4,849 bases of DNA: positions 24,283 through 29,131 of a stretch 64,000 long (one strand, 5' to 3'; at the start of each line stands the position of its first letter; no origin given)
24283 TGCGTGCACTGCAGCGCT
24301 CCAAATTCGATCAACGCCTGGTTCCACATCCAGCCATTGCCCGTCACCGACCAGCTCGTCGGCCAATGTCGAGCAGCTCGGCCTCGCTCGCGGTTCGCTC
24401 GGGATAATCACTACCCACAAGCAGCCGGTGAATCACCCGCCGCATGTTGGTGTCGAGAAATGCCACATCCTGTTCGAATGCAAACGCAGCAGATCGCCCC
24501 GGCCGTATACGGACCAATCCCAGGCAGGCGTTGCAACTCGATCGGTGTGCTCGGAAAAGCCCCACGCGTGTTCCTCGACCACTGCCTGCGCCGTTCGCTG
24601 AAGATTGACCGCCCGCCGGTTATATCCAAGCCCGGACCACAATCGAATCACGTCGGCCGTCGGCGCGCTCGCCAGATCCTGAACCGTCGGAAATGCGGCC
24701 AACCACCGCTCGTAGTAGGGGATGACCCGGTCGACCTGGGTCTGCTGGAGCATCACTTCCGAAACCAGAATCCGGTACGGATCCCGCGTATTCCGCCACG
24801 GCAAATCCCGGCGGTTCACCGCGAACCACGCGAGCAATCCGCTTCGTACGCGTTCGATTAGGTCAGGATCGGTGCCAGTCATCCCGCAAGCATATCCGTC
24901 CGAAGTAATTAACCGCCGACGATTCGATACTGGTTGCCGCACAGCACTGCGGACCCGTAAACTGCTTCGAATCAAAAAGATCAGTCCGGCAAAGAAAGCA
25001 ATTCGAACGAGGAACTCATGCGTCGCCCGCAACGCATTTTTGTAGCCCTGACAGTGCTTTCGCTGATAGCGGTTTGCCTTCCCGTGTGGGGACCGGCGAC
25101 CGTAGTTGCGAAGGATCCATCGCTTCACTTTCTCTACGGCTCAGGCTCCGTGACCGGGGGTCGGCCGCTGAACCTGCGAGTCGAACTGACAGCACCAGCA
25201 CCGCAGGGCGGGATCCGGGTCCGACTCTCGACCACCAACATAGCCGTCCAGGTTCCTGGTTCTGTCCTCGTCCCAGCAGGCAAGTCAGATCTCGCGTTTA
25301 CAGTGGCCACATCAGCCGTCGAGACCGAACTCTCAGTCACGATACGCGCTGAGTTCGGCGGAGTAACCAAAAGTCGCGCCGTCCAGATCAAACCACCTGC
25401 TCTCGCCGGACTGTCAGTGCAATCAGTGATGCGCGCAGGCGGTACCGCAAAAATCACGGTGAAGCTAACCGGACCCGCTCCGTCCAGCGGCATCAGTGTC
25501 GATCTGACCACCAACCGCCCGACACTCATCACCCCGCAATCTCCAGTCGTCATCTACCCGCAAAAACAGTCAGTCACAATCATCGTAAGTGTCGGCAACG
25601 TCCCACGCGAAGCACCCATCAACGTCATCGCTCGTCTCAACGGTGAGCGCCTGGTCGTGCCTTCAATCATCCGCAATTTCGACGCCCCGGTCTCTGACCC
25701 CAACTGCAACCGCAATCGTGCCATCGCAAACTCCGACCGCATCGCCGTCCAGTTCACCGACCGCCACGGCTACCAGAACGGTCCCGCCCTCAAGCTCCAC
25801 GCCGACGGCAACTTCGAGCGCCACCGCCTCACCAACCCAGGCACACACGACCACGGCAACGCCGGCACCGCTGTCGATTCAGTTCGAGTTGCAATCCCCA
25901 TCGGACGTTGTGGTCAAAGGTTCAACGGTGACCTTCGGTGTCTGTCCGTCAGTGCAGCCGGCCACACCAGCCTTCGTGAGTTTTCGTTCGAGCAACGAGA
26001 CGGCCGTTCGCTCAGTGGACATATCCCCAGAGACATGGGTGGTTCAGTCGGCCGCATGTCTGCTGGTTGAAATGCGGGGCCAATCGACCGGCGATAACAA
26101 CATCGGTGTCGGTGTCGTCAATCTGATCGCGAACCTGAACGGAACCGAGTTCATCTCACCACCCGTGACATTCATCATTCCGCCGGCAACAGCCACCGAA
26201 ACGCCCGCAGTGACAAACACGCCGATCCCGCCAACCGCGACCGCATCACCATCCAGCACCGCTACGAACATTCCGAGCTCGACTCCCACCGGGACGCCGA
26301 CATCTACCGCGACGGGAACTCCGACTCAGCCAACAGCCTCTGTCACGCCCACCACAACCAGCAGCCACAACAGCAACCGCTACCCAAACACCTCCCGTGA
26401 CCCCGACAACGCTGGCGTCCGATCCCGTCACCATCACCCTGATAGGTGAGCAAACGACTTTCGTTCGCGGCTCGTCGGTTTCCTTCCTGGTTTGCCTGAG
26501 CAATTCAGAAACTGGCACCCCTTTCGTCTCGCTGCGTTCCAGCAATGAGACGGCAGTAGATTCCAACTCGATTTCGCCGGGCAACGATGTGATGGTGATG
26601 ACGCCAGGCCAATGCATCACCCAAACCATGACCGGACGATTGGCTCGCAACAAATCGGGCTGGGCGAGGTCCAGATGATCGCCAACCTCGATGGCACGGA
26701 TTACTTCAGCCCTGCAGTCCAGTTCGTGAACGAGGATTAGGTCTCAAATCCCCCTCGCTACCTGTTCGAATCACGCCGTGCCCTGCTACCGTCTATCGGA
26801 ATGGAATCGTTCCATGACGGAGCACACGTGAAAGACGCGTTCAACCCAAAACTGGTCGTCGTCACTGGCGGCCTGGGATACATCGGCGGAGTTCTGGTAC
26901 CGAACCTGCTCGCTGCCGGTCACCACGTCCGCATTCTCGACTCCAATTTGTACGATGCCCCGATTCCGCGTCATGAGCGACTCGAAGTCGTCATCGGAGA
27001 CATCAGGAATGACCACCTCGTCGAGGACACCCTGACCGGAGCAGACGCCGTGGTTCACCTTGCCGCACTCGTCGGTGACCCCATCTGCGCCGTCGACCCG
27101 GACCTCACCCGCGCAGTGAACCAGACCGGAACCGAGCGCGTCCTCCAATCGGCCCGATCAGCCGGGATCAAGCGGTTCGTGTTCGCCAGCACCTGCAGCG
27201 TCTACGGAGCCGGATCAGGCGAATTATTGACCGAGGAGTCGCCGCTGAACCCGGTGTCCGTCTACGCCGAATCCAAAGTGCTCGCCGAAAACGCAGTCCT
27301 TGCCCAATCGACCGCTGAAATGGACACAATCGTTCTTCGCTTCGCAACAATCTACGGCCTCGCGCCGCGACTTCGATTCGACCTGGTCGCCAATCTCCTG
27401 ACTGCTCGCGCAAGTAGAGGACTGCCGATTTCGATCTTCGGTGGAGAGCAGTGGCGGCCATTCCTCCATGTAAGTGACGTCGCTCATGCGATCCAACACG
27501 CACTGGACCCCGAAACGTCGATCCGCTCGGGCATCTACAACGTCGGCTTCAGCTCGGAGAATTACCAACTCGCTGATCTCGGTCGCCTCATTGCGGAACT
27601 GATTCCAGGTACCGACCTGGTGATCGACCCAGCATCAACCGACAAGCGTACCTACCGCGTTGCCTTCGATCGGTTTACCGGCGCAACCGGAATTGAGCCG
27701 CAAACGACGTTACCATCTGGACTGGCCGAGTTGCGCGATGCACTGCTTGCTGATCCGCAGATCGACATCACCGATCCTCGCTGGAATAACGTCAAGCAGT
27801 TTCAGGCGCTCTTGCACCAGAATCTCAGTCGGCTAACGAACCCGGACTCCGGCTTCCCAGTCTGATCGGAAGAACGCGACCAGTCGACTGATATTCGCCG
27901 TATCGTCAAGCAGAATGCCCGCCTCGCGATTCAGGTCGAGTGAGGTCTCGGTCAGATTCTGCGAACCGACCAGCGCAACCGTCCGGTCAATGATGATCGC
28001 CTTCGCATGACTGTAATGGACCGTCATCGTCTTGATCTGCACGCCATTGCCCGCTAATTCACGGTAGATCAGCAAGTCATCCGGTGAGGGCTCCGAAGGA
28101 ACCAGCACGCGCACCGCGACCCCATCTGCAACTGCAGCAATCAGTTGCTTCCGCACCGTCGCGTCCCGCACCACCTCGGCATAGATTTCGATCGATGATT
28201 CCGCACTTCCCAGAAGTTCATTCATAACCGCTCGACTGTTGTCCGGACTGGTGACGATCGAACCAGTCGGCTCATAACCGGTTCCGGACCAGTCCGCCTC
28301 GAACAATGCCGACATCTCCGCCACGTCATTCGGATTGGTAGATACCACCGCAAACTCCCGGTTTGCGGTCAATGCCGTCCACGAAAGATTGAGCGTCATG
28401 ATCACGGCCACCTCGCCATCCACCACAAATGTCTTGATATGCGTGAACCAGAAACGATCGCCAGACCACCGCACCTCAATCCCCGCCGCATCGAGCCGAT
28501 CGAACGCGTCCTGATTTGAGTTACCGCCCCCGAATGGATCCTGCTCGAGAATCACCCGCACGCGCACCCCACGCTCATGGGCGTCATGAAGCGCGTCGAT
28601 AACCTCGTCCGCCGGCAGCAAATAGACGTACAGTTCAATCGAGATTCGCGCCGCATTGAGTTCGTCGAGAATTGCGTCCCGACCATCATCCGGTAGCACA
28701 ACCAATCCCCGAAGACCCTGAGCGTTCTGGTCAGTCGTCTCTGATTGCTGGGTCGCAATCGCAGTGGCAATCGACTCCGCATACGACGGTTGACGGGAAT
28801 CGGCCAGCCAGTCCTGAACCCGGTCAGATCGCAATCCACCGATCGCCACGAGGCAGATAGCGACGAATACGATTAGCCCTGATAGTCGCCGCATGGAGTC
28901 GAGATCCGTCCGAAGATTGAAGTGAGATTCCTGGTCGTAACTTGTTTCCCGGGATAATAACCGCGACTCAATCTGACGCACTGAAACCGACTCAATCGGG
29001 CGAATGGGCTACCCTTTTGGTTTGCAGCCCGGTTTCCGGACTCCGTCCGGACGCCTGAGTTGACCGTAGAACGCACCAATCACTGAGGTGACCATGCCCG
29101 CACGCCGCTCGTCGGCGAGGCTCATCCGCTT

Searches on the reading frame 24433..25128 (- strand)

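Call 74: search_protein_families(library=pfam, proteins=[window:24433-25128:-], max_evalue=0.001)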
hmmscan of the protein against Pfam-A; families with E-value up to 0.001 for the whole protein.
window:24433-25128:- (231 aa): 1 family
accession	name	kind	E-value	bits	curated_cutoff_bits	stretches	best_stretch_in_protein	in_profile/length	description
PF00730.31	HhH-GPD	-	4.6e-16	59.5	26.2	1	122-197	1-67/108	HhH-GPD superfamily base excision DNA repair protein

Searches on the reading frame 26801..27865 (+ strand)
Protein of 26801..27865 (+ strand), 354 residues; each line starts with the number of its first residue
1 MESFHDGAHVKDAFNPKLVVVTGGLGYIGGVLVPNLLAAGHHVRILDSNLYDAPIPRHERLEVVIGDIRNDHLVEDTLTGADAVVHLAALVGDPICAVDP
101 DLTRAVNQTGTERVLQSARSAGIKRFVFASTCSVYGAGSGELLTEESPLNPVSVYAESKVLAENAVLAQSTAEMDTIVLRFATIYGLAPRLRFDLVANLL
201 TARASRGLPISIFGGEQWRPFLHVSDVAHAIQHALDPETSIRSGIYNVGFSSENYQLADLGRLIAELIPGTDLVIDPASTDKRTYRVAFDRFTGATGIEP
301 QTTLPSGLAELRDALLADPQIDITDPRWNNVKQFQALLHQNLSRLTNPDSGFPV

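Call 74: search_protein_families(library=pfam, proteins=[window:26801-27865:+], max_evalue=0.001)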
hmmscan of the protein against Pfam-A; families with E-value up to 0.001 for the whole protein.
window:26801-27865:+ (354 aa): 8 families
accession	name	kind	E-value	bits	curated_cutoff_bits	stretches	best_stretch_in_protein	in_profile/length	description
PF01370.27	Epimerase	-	4.2e-48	164.3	20.9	1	19-249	1-240/240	NAD dependent epimerase/dehydratase family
PF16363.11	GDP_Man_Dehyd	-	1.5e-27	97.3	27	1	21-239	2-241/332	GDP-mannose 4,6 dehydratase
PF01073.25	3Beta_HSD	-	4.6e-26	91.9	22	1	20-203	1-200/280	3-beta hydroxysteroid dehydrogenase/isomerase family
PF04321.23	RmlD_sub_bind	-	6.4e-18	65.3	27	1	19-282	3-245/287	RmlD substrate binding domain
PF13460.12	NAD_binding_10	-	4.9e-15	56.3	27.2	1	23-168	1-133/184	NAD(P)H-binding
PF02719.21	Polysacc_synt_2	-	2.4e-11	43.8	20.2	1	19-181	1-168/293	Polysaccharide biosynthesis protein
PF07993.18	NAD_binding_4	-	6.3e-10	39.1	20.1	1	50-188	46-210/258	Male sterility protein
PF05368.20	NmrA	-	1.1e-07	32.2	27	1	17-131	3-107/298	NmrA-like family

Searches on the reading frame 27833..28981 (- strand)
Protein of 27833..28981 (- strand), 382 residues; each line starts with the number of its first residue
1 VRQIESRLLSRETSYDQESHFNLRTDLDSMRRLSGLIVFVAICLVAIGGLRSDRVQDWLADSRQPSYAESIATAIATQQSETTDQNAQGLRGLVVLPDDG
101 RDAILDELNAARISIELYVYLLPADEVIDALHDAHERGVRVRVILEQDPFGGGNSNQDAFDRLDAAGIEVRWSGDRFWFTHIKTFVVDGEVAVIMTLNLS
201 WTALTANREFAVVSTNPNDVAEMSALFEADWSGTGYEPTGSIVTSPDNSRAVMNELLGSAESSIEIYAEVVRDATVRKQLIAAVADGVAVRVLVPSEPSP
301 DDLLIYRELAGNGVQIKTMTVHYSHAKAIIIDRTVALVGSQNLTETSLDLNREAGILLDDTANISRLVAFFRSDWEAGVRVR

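Call 74: search_protein_families(library=pfam, proteins=[window:27833-28981:-], max_evalue=0.001)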
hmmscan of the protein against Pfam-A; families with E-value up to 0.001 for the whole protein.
window:27833-28981:- (382 aa): 4 families
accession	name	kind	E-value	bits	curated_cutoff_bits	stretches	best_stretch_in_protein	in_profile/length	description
PF13091.12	PLDc_2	-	2e-48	164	27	2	104-231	1-132/132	PLD-like domain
PF00614.28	PLDc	-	2.4e-10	40.4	21.9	1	177-202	2-27/28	Phospholipase D Active site motif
PF11495.14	Regulator_TrmB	-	3.4e-08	33.5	22.2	1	242-381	4-135/233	Archaeal transcriptional regulator TrmB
PF17941.7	PP_kinase_C_1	-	0.00031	20.8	25.7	0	112-188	38-112/167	Polyphosphate kinase C-terminal domain 1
